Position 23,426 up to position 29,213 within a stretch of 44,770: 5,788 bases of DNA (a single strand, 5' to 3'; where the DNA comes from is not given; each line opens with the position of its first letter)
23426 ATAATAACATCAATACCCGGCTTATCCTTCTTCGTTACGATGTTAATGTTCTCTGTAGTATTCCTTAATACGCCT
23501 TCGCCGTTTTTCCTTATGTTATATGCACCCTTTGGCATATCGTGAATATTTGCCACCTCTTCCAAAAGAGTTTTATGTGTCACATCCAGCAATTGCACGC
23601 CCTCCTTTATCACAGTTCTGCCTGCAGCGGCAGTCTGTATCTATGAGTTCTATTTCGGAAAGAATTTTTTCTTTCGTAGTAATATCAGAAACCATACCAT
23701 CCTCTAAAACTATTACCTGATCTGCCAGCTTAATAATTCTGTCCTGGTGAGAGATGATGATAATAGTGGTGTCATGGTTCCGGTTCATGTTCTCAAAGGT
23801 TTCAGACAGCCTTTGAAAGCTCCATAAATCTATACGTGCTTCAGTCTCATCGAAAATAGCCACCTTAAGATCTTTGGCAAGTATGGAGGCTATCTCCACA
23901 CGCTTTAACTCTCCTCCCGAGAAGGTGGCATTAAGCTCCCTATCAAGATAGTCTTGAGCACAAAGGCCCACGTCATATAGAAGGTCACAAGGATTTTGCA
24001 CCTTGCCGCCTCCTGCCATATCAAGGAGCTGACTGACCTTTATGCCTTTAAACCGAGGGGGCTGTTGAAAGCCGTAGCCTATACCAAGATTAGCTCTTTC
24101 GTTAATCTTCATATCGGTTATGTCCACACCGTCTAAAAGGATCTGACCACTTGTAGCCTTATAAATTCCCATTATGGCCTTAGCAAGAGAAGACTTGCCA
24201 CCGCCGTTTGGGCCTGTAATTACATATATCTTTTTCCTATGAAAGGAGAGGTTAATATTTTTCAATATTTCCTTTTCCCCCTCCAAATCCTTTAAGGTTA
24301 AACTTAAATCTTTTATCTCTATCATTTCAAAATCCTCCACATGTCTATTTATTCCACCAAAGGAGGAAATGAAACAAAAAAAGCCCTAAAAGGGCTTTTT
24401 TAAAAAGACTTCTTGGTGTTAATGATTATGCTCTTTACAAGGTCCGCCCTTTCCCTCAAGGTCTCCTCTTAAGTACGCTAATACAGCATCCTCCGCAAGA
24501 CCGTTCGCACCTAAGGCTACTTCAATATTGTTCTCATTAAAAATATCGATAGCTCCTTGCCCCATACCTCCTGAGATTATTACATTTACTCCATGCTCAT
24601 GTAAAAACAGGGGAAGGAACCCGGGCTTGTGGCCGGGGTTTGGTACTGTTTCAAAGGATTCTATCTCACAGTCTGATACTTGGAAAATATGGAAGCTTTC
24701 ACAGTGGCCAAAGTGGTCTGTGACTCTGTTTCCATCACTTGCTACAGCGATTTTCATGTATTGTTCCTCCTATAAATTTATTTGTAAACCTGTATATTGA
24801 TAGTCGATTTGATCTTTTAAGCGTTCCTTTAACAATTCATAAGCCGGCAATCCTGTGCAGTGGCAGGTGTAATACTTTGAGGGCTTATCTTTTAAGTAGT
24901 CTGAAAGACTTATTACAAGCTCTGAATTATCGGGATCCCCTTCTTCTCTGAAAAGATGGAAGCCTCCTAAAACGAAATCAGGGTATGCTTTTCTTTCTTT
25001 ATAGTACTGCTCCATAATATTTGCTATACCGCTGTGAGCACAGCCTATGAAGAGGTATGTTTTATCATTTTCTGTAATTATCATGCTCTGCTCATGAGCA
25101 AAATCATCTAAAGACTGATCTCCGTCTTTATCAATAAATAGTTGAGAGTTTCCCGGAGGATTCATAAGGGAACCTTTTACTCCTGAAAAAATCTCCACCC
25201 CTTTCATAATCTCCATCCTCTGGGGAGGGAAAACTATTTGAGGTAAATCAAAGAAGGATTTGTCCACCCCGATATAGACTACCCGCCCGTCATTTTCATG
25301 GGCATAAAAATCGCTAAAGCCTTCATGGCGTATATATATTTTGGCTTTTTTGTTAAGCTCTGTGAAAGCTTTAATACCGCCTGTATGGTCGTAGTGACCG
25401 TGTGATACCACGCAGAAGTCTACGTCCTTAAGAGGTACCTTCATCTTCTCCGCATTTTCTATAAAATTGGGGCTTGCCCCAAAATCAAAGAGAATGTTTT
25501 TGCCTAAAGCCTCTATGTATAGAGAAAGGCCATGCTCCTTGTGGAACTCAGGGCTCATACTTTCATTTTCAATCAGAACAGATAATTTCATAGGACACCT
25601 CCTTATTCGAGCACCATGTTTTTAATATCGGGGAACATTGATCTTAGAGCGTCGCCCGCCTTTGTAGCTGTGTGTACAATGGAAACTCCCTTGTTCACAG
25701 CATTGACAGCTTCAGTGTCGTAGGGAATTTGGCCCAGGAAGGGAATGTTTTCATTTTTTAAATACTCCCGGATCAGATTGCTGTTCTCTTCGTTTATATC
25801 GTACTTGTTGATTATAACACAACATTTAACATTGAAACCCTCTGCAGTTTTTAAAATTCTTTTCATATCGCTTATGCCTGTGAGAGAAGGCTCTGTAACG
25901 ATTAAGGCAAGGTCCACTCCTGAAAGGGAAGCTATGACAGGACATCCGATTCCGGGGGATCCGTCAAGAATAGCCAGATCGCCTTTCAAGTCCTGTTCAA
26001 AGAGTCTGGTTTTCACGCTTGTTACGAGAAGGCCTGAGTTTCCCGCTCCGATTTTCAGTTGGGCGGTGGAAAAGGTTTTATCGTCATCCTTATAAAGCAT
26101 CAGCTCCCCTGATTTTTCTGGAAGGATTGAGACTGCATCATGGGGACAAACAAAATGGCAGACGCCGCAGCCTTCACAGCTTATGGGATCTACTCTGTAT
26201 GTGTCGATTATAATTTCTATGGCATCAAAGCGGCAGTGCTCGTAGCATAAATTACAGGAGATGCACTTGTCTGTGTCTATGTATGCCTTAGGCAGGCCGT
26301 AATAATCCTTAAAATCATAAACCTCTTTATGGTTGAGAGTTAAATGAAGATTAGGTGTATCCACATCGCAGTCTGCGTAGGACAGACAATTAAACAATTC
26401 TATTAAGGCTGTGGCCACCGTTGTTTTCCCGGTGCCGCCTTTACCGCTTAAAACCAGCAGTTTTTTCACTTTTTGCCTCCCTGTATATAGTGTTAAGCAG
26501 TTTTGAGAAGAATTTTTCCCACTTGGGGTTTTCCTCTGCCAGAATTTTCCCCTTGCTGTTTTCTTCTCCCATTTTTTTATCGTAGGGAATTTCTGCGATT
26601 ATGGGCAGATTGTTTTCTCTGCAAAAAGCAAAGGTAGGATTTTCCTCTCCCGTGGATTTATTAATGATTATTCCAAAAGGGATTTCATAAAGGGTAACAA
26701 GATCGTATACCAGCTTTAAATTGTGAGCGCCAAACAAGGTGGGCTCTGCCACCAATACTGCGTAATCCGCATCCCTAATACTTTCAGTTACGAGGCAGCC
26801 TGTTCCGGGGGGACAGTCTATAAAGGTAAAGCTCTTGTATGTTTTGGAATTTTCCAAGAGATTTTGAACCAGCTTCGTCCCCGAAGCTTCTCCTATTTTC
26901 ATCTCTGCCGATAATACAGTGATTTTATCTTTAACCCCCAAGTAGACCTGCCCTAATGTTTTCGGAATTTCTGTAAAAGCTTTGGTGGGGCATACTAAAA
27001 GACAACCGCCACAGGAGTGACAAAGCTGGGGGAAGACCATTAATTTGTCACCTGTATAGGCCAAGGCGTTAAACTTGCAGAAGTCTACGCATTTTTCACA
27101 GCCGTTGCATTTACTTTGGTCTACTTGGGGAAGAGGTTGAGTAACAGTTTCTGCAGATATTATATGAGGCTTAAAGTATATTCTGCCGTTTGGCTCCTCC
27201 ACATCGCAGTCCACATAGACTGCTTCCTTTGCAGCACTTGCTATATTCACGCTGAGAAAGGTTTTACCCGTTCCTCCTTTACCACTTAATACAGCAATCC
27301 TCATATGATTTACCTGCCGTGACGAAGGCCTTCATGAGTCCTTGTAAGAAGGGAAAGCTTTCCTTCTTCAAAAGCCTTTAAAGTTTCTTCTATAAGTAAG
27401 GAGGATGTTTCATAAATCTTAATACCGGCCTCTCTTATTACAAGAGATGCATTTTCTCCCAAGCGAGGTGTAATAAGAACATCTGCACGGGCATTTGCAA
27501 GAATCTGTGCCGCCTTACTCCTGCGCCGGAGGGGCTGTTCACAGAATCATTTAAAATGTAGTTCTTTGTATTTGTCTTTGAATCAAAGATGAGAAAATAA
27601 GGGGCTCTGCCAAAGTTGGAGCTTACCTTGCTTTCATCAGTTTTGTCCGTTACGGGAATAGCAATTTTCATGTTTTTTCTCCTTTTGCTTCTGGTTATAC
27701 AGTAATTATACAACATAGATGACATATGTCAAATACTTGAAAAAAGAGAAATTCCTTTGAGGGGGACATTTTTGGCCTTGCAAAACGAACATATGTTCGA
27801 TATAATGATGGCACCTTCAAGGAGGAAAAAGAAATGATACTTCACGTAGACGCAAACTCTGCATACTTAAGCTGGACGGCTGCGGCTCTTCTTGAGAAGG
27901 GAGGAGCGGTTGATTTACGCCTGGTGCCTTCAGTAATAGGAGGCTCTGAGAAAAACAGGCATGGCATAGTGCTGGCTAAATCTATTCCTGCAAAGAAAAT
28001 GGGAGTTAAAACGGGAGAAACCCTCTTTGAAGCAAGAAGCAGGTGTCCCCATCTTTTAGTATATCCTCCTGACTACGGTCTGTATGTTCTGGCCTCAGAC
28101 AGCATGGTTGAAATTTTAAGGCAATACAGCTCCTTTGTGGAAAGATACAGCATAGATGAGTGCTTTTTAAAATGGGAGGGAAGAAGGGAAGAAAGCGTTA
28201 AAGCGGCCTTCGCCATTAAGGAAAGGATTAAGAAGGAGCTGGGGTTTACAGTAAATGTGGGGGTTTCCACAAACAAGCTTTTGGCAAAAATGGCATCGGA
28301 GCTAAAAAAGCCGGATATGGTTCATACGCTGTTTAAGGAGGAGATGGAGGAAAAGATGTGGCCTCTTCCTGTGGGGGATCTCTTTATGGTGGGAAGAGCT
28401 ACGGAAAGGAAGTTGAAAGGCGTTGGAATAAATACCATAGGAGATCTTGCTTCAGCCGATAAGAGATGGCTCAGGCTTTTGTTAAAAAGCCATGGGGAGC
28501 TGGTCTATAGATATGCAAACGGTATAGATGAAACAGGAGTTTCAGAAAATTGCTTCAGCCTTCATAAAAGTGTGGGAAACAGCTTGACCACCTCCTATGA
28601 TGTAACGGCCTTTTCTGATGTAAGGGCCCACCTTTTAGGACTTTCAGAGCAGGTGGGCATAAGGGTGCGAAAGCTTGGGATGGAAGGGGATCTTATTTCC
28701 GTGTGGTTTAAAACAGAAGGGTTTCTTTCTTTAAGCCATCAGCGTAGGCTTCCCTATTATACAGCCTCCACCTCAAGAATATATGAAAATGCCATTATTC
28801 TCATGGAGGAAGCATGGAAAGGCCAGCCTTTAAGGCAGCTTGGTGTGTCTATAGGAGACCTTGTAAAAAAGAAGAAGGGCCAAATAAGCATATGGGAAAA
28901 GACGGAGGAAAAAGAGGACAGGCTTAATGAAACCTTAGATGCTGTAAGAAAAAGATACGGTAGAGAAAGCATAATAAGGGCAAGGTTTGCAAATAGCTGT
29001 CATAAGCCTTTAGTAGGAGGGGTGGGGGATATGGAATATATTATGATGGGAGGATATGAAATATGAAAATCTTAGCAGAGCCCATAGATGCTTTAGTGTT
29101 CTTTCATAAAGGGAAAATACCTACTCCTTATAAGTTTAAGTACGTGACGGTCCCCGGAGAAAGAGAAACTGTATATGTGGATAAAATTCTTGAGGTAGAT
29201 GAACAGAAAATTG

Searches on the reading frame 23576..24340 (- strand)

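Call 18: search_protein_families(library=ncbifam, proteins=[window:23576-24340:-], max_evalue=0.00001)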
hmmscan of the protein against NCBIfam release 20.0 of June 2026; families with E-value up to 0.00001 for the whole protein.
window:23576-24340:- (255 aa): 181 families (the best 25 are shown)
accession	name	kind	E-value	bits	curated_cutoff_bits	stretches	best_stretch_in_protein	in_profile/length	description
TIGR01978.1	sufC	equivalog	4.5e-38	131.1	212.8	1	8-218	2-224/243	Fe-S cluster assembly ATPase SufC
TIGR04521.1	ECF_ATPase_2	equivalog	7.4e-33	113.8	330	2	120-233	127-239/279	energy-coupling factor transporter ATPase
TIGR04520.1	ECF_ATPase_1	equivalog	1.6e-32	113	315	2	130-233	128-230/269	energy-coupling factor transporter ATPase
NF010171.0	PRK13652.1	equivalog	4.3e-27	94.9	476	2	6-94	3-87/277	cobalt transporter ATP-binding subunit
TIGR04406.1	LPS_export_lptB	equivalog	1.5e-26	93.1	240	1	21-229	12-225/239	LPS export ABC transporter ATP-binding protein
NF010158.0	PRK13637.1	equivalog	2.2e-25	89.3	390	1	9-233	5-239/287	energy-coupling factor transporter ATPase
TIGR01186.1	proV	subfamily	1.1e-24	87.3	326.6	1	21-228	4-219/363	betaine/proline/choline family ABC transporter ATP-binding protein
TIGR03410.1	urea_trans_UrtE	equivalog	1.4e-24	86.8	285.8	1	19-225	9-218/230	urea ABC transporter ATP-binding subunit UrtE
NF007134.0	PRK09580.1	equivalog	3.7e-24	85.6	400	2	6-107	1-100/248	Fe-S cluster assembly ATPase SufC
NF010167.0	PRK13648.1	subfamily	4.2e-24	85.4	241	1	6-231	7-234/269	energy-coupling factor transporter ATPase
TIGR03375.1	type_I_sec_LssB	subfamily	4.8e-24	84.6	693.1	2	135-229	599-691/696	type I secretion system permease/ATPase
TIGR02982.1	heterocyst_DevA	subfamily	6.1e-24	84.8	295.8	1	7-217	2-219/220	ABC exporter ATP-binding subunit, DevA family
TIGR01842.1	type_I_sec_PrtD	subfamily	1.2e-23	83.5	510.15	2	15-93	323-400/544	type I secretion system permease/ATPase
TIGR02857.1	CydD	equivalog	1.6e-23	83.4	435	1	6-212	321-529/529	thiol reductant ABC exporter subunit CydD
NF010156.0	PRK13635.1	equivalog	1.6e-23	83.3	392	1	5-229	4-230/279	energy-coupling factor ABC transporter ATP-binding protein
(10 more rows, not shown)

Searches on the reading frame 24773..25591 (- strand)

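Call 18: search_protein_families(library=ncbifam, proteins=[window:24773-25591:-], max_evalue=0.00001)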
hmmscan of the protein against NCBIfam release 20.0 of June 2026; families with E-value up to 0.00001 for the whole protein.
window:24773-25591:- (273 aa): 2 families
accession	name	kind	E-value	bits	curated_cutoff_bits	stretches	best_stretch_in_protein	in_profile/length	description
NF002553.0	PRK02113.1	equivalog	1.3e-06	28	386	1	23-120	37-127/252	MBL fold metallo-hydrolase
NF012229.1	bla_class_B_core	domain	1.9e-06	28.1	100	1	19-90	15-83/139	metallo-beta-lactamase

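Call 41: search_protein_families(library=pfam, proteins=[window:24773-25591:-], max_evalue=0.001)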
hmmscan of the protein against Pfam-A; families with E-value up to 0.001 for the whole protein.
window:24773-25591:- (273 aa): 2 families
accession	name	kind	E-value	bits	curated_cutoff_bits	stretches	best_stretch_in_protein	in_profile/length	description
PF00753.33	Lactamase_B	-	1.7e-13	51.4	22.7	1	22-148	7-130/196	Metallo-beta-lactamase superfamily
PF12706.13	Lactamase_B_2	-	3.3e-06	27.3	27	1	32-87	2-62/200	Beta-lactamase superfamily domain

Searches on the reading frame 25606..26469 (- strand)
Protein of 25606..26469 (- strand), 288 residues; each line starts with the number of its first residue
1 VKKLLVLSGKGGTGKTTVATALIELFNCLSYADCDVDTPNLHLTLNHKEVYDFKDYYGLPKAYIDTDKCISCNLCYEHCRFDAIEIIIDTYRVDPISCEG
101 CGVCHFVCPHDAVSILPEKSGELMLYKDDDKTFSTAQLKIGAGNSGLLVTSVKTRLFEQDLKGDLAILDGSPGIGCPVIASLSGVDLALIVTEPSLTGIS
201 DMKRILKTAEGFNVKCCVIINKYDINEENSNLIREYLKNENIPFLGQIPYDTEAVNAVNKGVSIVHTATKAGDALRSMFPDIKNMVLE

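Call 18: search_protein_families(library=ncbifam, proteins=[window:25606-26469:-], max_evalue=0.00001)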
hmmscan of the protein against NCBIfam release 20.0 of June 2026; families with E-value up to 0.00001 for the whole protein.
window:25606-26469:- (288 aa): 34 families (the best 25 are shown)
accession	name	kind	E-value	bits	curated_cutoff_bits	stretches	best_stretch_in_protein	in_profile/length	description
TIGR01969.1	minD_arch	subfamily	1.1e-13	51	201.75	1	163-271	109-217/251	cell division ATPase MinD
NF040770.1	hetero_SS_HdrA2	exception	3.3e-13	48.6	1100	1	61-115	571-625/777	CoB-CoM heterodisulfide reductase HdrA2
TIGR01968.1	minD_bact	equivalog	5.4e-13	48.9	212.9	1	164-277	113-231/261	septum site-determining protein MinD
NF041891.1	hdrA_Methbact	equivalog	6.8e-12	44.4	1300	1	62-120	567-625/762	ferredoxin:CoB-CoM heterodisulfide reductase subunit HdrA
NF041136.1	MrpORP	equivalog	1e-11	44.8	450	0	165-278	117-244/365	iron-sulfur cluster carrier protein MrpORP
NF041546.1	ParA_partition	equivalog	1.5e-09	37.7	180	0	154-268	68-188/203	ParA family partition ATPase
NF058577.1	FdxA_fam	equivalog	2.3e-09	37.3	65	1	62-112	2-52/52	4Fe-4S ferredoxin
NF042909.1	FMH_DH_FwdF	exception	5.1e-09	35.7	375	1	27-118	100-200/336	tungsten-dependent formylmethanofuran dehydrogenase subunit FwdF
TIGR02179.1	PorD_KorD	subfamily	1.1e-08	35.1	60.05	1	62-118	20-77/78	2-oxoacid:acceptor oxidoreductase, delta subunit, pyruvate/2-ketoisovalerate family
NF007202.0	PRK09623.1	equivalog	1.5e-08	34.9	166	1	61-118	45-103/105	3-methyl-2-oxobutanoate dehydrogenase subunit delta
TIGR01944.1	rnfB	subfamily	2.7e-08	33.6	68.7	1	62-121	108-168/190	RnfABCDGE type electron transport complex subunit B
NF038196.1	ferrodoxin_EFR1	subfamily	3.8e-08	33.7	75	1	61-115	178-231/242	EFR1 family ferrodoxin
NF006183.0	PRK08318.1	equivalog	6.2e-08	31.8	335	1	61-121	336-403/422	NAD-dependent dihydropyrimidine dehydrogenase subunit PreA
TIGR02700.1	flavo_MJ0208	hypoth_equivalog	7.3e-08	32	251.35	1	63-114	144-195/234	dihydromethanopterin reductase (acceptor)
TIGR01971.1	NuoI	subfamily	1.3e-07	31.3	113.05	1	65-116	40-101/121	NADH-quinone oxidoreductase, chain I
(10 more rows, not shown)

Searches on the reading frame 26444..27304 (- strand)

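Call 18: search_protein_families(library=ncbifam, proteins=[window:26444-27304:-], max_evalue=0.00001)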
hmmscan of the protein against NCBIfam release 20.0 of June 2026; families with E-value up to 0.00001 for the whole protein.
window:26444-27304:- (287 aa): 28 families (the best 25 are shown)
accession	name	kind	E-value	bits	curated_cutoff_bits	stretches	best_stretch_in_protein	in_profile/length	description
NF041891.1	hdrA_Methbact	equivalog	1.3e-11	43.4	1300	1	56-121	564-629/762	ferredoxin:CoB-CoM heterodisulfide reductase subunit HdrA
NF041136.1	MrpORP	equivalog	2.8e-11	43.3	450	0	159-280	117-255/365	iron-sulfur cluster carrier protein MrpORP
TIGR01969.1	minD_arch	subfamily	6.8e-11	41.8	201.75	0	129-263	79-218/251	cell division ATPase MinD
NF040770.1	hetero_SS_HdrA2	exception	2.5e-09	35.8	1100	1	59-121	572-634/777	CoB-CoM heterodisulfide reductase HdrA2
NF041546.1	ParA_partition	equivalog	1.7e-08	34.3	180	0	3-28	2-27/203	ParA family partition ATPase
NF038196.1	ferrodoxin_EFR1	subfamily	5e-08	33.3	75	1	61-111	182-230/242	EFR1 family ferrodoxin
NF005503.0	PRK07118.1-2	equivalog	9.5e-08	31.6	252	1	49-138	123-213/292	RnfABCDGE type electron transport complex subunit B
TIGR02912.1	sulfite_red_C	equivalog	1.1e-07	31.2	324.1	1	59-123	164-231/314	sulfite reductase subunit C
NF043069.1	T4HPD_activ_SAM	equivalog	1.2e-07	31.4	425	1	61-116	48-103/299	trans-4-hydroxy-L-proline dehydratase activase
TIGR02016.1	BchX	equivalog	1.2e-07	31.3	331.2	0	211-274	186-249/296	chlorophyllide a reductase iron protein subunit X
TIGR02700.1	flavo_MJ0208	hypoth_equivalog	1.3e-07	31.1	251.35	1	46-112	129-196/234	dihydromethanopterin reductase (acceptor)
TIGR04041.1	activase_YjjW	hypoth_equivalog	1.5e-07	31.1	250.2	1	63-114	40-91/276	YjjW family glycine radical enzyme activase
TIGR03336.1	IOR_alpha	equivalog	1.9e-07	29.8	650.9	1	52-110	538-595/595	indolepyruvate ferredoxin oxidoreductase subunit alpha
TIGR01944.1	rnfB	subfamily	2e-07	30.8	68.7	1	58-115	107-165/190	RnfABCDGE type electron transport complex subunit B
NF040864.1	HgcB_ferredoxin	equivalog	2.2e-07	30.6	99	1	60-111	10-62/93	mercury methylation ferredoxin HgcB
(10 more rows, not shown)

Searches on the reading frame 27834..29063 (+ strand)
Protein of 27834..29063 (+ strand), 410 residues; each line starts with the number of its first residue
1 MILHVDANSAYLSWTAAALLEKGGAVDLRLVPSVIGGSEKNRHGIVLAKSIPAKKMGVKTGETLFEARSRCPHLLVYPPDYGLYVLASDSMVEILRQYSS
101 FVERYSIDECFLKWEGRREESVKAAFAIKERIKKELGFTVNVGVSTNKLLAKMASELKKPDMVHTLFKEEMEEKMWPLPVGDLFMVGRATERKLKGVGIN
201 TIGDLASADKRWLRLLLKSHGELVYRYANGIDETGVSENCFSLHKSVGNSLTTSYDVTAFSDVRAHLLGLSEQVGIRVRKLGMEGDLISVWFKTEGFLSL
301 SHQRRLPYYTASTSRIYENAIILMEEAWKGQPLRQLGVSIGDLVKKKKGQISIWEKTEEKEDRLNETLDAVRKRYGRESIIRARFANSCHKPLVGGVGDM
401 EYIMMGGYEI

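Call 18: search_protein_families(library=ncbifam, proteins=[window:27834-29063:+], max_evalue=0.00001)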
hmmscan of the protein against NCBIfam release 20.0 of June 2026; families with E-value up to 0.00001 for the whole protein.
window:27834-29063:+ (410 aa): 10 families
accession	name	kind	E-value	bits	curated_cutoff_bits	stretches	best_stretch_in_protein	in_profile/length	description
NF002848.0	PRK03103.1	subfamily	1.4e-93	313.6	381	1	2-384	6-390/410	DNA polymerase IV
NF002492.0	PRK01810.1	equivalog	9.2e-80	268.4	399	1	1-382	11-391/412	DNA polymerase IV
NF002751.0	PRK02794.1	equivalog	9.8e-61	205.9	371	1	3-385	41-417/425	DNA polymerase IV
NF003015.0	PRK03858.1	subfamily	2.9e-58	197.8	367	1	2-384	9-384/399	DNA polymerase IV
NF010731.0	PRK14133.1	equivalog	5.5e-55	187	362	1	2-356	5-349/352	DNA polymerase IV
NF002677.0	PRK02406.1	equivalog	1.9e-52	178.5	256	1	2-347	8-347/357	DNA polymerase IV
NF002882.0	PRK03348.1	equivalog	6.2e-52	176.9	389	1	25-363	24-362/461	DNA polymerase IV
NF002883.0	PRK03352.1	equivalog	1.4e-44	152.7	330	1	21-340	20-339/347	DNA polymerase IV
NF002955.0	PRK03609.1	subfamily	5.7e-28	98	431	1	40-380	31-389/422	translesion error-prone DNA polymerase V subunit UmuC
NF002292.0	PRK01216.1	equivalog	1.1e-26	93.8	339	1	32-346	30-342/351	DNA polymerase IV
